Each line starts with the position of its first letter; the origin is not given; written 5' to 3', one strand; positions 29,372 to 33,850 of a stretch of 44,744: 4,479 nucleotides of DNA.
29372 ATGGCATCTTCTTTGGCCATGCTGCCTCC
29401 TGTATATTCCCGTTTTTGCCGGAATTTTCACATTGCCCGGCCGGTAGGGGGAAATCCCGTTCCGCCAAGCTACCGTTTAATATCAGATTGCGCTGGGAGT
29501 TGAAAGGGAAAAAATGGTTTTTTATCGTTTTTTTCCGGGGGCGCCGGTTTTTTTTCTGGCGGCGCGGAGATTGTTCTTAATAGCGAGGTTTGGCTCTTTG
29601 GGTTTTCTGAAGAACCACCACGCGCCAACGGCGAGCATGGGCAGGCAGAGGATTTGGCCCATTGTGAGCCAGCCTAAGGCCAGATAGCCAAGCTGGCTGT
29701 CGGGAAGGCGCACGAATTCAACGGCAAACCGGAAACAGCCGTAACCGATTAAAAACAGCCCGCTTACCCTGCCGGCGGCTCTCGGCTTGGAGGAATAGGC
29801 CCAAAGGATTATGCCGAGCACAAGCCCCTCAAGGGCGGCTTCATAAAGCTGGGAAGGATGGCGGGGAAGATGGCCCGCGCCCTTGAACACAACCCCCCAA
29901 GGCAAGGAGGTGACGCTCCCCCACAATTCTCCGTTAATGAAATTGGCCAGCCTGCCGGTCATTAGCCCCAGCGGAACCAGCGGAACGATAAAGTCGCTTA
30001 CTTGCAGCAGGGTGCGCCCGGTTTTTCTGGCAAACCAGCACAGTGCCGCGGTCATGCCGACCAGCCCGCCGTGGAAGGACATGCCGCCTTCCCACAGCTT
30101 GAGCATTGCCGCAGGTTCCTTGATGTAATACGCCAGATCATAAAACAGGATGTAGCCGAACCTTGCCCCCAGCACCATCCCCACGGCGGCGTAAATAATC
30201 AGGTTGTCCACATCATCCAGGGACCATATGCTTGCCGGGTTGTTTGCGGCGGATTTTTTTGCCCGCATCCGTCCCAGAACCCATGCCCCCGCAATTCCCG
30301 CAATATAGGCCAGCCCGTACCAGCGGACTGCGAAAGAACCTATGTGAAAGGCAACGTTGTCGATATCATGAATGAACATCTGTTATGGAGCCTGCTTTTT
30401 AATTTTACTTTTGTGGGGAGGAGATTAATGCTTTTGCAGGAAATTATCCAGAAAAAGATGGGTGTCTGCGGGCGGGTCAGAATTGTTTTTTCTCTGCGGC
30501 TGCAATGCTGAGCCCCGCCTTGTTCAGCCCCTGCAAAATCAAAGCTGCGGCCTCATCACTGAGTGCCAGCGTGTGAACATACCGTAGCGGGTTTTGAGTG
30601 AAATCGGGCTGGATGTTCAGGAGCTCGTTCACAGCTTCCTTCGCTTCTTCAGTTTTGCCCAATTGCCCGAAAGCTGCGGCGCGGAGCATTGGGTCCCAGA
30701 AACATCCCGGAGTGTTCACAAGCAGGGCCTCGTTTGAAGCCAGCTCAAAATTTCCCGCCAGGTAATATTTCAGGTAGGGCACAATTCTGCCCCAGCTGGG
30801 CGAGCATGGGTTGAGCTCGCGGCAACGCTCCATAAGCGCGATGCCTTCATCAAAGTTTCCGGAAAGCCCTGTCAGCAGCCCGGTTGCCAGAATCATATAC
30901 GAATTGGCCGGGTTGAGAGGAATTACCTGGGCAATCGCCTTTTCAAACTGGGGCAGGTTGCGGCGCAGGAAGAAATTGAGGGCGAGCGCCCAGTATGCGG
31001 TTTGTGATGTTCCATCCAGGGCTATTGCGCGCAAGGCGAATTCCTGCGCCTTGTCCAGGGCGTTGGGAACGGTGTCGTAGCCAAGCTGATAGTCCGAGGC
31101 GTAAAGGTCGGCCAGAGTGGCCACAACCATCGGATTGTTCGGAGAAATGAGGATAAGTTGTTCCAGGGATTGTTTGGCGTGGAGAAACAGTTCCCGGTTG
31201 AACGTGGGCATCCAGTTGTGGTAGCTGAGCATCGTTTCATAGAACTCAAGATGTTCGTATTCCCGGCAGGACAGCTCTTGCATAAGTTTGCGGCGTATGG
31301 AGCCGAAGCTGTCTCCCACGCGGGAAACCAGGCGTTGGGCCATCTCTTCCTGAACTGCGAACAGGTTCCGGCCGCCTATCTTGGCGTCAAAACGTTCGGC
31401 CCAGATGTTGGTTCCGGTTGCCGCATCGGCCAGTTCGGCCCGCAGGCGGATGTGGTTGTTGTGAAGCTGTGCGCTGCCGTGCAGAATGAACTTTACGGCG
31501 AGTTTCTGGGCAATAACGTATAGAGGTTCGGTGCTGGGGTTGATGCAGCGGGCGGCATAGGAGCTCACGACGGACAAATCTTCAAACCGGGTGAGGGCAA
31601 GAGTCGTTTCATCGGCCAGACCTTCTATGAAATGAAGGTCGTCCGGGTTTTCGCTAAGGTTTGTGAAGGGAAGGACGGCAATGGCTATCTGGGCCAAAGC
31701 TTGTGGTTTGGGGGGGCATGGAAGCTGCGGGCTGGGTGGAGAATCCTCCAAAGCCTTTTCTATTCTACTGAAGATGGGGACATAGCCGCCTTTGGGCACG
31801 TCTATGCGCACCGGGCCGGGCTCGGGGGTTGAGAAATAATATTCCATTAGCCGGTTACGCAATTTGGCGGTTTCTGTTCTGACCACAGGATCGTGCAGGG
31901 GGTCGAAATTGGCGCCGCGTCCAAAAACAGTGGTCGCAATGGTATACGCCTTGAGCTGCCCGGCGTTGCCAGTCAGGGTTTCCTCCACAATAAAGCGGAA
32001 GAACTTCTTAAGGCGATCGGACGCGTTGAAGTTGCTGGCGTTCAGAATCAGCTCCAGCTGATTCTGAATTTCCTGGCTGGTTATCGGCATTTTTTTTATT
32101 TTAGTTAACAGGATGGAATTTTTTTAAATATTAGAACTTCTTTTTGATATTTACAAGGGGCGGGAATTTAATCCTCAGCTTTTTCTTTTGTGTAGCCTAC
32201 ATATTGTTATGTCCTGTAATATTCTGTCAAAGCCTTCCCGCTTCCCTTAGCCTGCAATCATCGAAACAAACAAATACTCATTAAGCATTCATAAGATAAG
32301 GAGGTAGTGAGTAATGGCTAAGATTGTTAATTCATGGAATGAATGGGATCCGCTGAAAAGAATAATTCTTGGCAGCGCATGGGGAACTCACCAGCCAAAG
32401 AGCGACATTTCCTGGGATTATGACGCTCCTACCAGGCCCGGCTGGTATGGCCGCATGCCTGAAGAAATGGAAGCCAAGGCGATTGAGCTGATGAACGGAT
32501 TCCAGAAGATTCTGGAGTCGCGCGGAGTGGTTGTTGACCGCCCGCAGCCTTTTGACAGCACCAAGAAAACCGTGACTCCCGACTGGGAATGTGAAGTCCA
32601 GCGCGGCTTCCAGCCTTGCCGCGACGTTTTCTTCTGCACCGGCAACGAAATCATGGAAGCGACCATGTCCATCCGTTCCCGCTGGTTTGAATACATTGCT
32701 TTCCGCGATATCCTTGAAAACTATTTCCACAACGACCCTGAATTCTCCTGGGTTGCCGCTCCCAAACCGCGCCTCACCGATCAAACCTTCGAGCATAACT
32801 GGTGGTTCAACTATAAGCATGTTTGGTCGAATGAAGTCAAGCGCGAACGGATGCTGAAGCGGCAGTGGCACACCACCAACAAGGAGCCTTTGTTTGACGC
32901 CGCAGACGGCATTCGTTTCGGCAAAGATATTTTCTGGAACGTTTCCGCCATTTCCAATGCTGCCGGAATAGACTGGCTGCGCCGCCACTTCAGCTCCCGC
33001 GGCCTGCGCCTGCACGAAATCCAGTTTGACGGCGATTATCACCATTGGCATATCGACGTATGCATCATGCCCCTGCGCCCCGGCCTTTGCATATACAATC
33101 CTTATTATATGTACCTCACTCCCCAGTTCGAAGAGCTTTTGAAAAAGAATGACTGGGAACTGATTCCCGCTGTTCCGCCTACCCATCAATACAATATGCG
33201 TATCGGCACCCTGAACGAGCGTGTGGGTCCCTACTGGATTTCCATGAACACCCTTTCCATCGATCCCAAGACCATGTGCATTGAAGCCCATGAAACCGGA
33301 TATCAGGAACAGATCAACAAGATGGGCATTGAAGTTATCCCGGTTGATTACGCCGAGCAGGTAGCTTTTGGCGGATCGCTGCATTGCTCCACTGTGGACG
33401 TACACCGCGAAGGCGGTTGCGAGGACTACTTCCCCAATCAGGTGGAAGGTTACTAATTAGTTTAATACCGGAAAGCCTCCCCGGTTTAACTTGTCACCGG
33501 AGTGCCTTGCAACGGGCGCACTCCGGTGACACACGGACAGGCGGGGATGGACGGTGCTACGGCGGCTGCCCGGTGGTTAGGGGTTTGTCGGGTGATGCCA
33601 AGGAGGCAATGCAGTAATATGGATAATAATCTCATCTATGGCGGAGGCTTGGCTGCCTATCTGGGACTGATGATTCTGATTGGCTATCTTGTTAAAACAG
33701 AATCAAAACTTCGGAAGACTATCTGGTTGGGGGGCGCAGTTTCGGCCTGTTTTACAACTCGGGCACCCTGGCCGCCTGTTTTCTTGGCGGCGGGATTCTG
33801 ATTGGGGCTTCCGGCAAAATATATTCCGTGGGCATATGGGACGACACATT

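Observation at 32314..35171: Glycine-amidinotransferase-family enzyme coupled only to a sodium:solute symporter (cassette A): candidate uncharacterised guanidino-compound uptake/transamidination module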

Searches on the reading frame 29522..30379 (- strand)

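Call 8: search_protein_families(library=pfam, proteins=[window:29522-30379:-], max_evalue=0.01)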
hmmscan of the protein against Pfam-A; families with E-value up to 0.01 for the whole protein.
window:29522-30379:- (285 aa): 1 family
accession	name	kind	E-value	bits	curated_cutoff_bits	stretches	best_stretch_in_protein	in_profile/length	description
PF01790.23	LGT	-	6.1e-77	258.6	24.9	1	9-257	2-239/240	Prolipoprotein diacylglyceryl transferase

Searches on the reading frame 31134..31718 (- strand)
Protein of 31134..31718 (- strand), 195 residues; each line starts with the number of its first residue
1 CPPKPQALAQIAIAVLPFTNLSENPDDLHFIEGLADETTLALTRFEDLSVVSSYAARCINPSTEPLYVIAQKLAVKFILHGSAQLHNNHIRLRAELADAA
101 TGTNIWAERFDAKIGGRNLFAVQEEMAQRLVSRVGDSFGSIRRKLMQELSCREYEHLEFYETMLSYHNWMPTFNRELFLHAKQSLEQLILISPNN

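Call 62: search_protein_families(library=pfam, proteins=[window:31134-31718:-], max_evalue=10)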
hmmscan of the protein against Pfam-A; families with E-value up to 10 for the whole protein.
seq(195 aa): 0 families

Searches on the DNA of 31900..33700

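Call 53: search_rna_families(source=window, start=31900, end=33700, threshold=evalue, max_evalue=1)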
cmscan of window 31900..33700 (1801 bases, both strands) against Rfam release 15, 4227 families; matches with E-value up to 1: 1.
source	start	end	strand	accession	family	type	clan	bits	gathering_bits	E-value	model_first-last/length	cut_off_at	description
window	31950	32147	+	RF02189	ST7-OT4_3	Gene; lncRNA;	-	16.5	50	0.5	54-302/302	no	ST7 overlapping transcript 4 conserved region 3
